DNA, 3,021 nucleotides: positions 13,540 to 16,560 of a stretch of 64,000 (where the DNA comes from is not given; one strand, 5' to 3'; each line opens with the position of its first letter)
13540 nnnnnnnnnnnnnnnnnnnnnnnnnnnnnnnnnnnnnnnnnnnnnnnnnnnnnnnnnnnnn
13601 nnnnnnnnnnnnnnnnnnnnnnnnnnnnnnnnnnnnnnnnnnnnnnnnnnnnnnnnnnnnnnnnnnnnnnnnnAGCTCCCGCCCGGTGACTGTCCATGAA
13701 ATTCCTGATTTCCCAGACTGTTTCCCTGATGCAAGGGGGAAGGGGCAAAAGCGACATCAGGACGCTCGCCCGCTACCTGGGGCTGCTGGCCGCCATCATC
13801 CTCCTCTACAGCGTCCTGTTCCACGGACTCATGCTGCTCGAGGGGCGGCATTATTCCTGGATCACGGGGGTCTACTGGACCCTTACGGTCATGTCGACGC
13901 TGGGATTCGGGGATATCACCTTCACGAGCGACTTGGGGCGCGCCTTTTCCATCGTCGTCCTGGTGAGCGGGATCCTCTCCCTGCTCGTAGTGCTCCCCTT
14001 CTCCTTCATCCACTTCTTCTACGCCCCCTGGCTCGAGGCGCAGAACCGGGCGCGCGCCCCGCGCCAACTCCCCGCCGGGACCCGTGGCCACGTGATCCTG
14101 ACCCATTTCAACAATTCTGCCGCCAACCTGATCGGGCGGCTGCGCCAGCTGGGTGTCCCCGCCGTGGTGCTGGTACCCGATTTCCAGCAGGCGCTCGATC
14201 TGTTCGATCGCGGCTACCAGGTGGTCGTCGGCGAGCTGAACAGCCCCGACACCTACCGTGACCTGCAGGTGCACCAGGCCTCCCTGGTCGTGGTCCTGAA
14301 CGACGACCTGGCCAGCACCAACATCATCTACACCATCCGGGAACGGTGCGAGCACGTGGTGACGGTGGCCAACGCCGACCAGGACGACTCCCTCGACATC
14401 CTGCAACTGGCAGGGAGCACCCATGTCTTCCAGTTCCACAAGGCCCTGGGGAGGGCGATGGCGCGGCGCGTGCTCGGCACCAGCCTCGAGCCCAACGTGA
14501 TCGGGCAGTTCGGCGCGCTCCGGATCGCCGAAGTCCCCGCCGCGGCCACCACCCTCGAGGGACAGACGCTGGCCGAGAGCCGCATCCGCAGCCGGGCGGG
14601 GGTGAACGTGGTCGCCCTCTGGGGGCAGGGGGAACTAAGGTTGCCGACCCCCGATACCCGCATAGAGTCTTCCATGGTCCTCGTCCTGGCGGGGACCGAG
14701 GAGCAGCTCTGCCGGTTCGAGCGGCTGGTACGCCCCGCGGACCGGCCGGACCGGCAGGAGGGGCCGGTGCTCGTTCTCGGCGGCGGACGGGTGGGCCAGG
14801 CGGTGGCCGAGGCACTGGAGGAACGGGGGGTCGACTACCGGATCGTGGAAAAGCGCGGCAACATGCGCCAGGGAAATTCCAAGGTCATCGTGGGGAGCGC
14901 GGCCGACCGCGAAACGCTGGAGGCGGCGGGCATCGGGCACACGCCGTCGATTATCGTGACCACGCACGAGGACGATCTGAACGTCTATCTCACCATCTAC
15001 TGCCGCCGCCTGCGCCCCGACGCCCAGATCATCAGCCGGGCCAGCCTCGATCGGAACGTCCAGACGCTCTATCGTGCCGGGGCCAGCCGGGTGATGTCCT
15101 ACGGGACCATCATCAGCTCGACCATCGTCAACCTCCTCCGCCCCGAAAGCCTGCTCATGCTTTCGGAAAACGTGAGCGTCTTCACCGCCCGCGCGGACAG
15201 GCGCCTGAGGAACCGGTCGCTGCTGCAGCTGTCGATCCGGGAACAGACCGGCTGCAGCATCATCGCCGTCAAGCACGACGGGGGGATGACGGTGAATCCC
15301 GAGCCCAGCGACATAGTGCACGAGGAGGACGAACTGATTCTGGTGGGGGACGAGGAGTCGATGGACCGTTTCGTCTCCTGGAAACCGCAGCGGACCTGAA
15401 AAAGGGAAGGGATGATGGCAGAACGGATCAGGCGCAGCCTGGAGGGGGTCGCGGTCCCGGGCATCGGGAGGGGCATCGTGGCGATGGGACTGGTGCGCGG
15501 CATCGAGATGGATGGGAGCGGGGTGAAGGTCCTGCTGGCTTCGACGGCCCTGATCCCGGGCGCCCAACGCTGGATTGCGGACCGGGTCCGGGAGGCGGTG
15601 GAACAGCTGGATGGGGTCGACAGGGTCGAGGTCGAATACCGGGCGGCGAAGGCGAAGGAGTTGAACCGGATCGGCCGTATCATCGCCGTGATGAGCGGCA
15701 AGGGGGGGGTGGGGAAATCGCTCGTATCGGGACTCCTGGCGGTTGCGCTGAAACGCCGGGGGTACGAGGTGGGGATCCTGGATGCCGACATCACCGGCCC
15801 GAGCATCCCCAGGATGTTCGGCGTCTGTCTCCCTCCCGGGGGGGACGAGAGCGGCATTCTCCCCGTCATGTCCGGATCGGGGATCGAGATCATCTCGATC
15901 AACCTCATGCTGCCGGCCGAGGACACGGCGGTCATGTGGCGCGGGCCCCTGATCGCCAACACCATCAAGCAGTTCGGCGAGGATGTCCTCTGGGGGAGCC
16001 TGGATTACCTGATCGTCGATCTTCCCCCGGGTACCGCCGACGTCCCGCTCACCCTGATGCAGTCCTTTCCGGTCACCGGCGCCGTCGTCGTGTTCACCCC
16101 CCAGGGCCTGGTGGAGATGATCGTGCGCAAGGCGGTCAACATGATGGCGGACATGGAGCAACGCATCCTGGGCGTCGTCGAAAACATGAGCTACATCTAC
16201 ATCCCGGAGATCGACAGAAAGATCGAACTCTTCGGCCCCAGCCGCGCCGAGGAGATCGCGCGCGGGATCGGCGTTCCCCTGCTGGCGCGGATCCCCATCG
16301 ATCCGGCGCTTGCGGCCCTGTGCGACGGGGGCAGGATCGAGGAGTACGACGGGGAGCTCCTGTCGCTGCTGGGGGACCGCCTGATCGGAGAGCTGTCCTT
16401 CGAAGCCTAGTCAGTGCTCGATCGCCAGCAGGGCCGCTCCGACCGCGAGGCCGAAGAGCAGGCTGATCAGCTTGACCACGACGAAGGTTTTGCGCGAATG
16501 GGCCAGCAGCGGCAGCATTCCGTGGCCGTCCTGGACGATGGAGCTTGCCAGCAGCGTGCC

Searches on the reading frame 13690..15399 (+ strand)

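Call 8: search_protein_families(library=pfam, proteins=[window:13690-15399:+])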
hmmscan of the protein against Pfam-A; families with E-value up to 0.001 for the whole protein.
window:13690-15399:+ (569 aa): 3 families
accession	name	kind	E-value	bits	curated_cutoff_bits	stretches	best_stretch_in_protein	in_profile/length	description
PF02254.24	TrkA_N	-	9.9e-35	119.8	23.8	2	360-470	1-115/116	TrkA-N domain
PF02080.26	TrkA_C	-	2.7e-23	82.1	27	2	498-562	4-67/71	TrkA-C domain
PF07885.22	Ion_trans_2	-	8.6e-11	42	22.5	1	39-102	8-70/79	Ion channel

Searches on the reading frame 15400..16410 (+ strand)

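Call 8: search_protein_families(library=pfam, proteins=[window:15400-16410:+])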
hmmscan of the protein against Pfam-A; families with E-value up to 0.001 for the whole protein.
window:15400-16410:+ (336 aa): 6 families
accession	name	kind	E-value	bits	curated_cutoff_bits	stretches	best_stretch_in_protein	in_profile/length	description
PF10609.15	ParA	-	1.1e-82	277.6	27.1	1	91-312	2-223/246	NUBPL iron-transfer P-loop NTPase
PF01883.24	FeS_assembly_P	-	1.4e-10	41.7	23.5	1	8-78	2-73/73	Iron-sulfur cluster assembly protein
PF01656.29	CbiA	-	1.1e-09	38.7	25.4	1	95-233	1-54/125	CobQ/CobB/MinD/ParA nucleotide binding domain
PF13614.12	AAA_31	-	4.1e-06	27.3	27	1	93-131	2-40/177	AAA domain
PF09140.17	MipZ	-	0.00029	20.7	20.7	1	94-140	2-48/262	ATPase MipZ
PF02374.21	ArsA_ATPase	-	0.00044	20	24.3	0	97-130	5-38/305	Anion-transporting ATPase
